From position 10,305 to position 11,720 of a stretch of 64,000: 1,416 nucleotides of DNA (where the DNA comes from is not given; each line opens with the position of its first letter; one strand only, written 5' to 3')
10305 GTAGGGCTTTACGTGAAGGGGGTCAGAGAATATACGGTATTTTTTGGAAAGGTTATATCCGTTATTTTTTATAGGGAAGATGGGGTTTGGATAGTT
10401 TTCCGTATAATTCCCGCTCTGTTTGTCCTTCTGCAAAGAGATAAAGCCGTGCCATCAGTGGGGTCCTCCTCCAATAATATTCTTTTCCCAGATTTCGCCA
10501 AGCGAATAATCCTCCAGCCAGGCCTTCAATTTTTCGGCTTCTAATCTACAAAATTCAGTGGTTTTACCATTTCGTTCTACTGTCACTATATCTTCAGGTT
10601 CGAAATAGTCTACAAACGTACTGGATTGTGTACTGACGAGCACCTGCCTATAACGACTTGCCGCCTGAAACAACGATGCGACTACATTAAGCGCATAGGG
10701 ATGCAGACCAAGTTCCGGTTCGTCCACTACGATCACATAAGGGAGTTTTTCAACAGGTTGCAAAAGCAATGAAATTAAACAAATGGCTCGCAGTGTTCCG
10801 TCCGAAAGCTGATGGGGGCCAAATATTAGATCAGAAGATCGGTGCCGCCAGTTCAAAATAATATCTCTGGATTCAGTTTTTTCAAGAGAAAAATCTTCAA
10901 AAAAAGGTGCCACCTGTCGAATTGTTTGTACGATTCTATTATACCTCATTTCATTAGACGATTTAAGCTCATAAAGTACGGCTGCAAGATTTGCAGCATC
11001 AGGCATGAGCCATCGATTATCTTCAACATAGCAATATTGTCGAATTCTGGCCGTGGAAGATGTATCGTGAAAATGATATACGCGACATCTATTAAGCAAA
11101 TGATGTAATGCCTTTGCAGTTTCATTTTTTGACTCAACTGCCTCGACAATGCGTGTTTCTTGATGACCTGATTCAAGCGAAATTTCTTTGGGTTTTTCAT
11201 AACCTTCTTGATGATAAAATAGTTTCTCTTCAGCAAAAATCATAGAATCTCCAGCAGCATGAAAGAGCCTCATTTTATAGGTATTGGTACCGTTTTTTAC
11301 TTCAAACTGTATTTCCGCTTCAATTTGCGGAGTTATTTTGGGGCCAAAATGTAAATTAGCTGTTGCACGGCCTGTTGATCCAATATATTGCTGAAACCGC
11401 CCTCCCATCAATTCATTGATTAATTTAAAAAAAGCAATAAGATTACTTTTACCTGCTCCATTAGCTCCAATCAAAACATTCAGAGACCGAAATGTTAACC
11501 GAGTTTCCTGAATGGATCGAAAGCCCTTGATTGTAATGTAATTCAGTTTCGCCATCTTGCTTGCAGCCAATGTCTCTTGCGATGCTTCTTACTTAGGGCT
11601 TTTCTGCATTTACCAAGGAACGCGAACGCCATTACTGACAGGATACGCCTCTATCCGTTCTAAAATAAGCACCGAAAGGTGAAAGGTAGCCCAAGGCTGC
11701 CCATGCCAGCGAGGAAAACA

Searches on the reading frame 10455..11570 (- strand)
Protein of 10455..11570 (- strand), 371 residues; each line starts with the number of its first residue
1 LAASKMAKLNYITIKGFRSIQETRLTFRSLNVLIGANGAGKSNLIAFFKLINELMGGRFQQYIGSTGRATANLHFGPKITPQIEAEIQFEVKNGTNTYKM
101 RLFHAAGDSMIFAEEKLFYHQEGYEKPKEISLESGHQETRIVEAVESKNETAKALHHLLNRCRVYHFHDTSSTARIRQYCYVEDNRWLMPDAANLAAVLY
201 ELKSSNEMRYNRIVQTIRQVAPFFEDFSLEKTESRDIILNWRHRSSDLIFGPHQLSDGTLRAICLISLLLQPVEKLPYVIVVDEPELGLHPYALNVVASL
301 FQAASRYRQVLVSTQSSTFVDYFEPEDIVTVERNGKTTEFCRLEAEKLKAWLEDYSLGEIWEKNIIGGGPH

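Call 5: search_protein_families(library=pfam, proteins=[window:10455-11570:-], max_evalue=0.01)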
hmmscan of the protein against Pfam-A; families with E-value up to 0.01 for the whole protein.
window:10455-11570:- (371 aa): 7 families
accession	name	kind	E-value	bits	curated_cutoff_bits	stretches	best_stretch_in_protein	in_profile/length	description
PF13304.12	AAA_21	-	4e-25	89.9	27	1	30-321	1-304/304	AAA domain, putative AbiEii toxin, Type IV TA system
PF13175.12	AAA_15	-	5.7e-17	62.8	32.1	2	8-111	2-91/374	AAA ATPase domain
PF02463.25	SMC_N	-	1.6e-11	44.5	40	1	9-46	2-42/220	RecF/RecN/SMC N terminal domain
PF11398.14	DUF2813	-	2.5e-09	37.4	21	1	9-50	3-44/372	Protein of unknown function (DUF2813)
PF13476.12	AAA_23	-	3.1e-09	38.2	27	1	12-141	2-114/201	AAA domain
PF13166.12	AAA_13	-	0.00015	21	36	0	22-53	9-42/713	AAA domain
PF00005.33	ABC_tran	-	0.00037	21.5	25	0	32-58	15-41/137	ABC transporter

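Call 38: search_protein_families(library=padloc, proteins=[window:10455-11570:-], max_evalue=0.001)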
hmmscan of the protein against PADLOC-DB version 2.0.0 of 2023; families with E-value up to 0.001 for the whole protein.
window:10455-11570:- (371 aa): 105 families (the best 25 are shown)
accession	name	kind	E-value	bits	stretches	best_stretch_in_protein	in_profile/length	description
PDLC04175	HEC-01A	-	7.3e-145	480.6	1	7-370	4-362/363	-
PDLC04174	HEC-01A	-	3.9e-91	303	1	106-370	4-262/264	-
PDLC04177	HEC-01A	-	8.3e-56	187.7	2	155-368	179-390/393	-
PDLC04178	HEC-01A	-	1.4e-48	164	1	1-361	1-375/399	-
PDLC04176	HEC-01A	-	8.4e-41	138.5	1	8-369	2-368/371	-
PDLC04182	HEC-01A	-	3.8e-39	132.8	2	148-367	183-401/406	-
PDLC04183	HEC-01A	-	7.4e-38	128.6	2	131-368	163-400/402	-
PDLC04179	HEC-01A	-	5.4e-33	112.8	2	174-370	259-455/459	-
PDLC04391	PDC-M07A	-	5.4e-29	99.4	2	81-366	108-401/412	-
PDLC04144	HEC-01B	-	7.6e-29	99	2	149-368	174-391/395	-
PDLC04393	PDC-M07A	-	7.1e-27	92.4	2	150-336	183-372/435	-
PDLC02335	AbiLi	-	2.5e-26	90.5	1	5-344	46-263/326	AbiLi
PDLC04184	HEC-01A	-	2.5e-25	87.4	2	120-306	179-365/464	-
PDLC04135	mad3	-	3.2e-25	87.4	1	12-364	5-372/374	mads_3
PDLC04392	PDC-M07A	-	5.2e-25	86.4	2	146-330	177-361/432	-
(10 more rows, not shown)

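Call 39: search_protein_families(library=ncbifam, proteins=[window:10455-11570:-], max_evalue=0.001)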
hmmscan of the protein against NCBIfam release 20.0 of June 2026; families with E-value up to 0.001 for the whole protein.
window:10455-11570:- (371 aa): 12 families
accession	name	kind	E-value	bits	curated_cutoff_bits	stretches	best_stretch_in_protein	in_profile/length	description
NF047739.1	antiphage_MADS3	equivalog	1.6e-29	103.3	420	2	118-360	181-421/427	methylation-associated defense system AAA family ATPase MAD3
NF038234.1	retron_eff_Eco8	equivalog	1.7e-11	43.5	250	2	9-48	3-43/679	retron Eco8 family effector endonuclease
NF041760.1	PtuA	equivalog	6.7e-08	31.9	500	1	5-45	48-89/524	retron Ec78 anti-phage system effector ATPase PtuA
TIGR00611.2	recf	equivalog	3.2e-07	29.8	172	1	10-45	2-38/339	DNA replication/repair protein RecF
TIGR03411.1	urea_trans_UrtD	equivalog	1.1e-06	28.6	304.1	0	13-45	11-45/242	urea ABC transporter ATP-binding protein UrtD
TIGR04521.1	ECF_ATPase_2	equivalog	5.6e-06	25.6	330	0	252-337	142-223/279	energy-coupling factor transporter ATPase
NF010166.0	PRK13646.1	equivalog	9.7e-06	25.1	458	1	245-322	136-212/286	energy-coupling factor transporter ATPase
NF003034.1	PRK03918.1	equivalog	5e-05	21.5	700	1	8-45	2-40/878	DNA double-strand break repair ATPase Rad50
TIGR03864.1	PQQ_ABC_ATP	hypoth_equivalog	0.00024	20.6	302.25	0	29-49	28-48/236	ABC transporter, ATP-binding subunit, PQQ-dependent alcohol dehydrogenase system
NF041034.1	Rad50_Sulf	equivalog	0.00075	17.5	1000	0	9-46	3-41/872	DNA double-strand break repair ATPase Rad50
NF045781.1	Spaf1101_AAA_ATP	equivalog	0.00077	18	475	0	28-50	343-365/836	Spaf_1101 family AAA-like ATPase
NF040873.1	AztA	equivalog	0.00085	18.9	220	0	25-60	15-50/191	zinc ABC transporter ATP-binding protein AztA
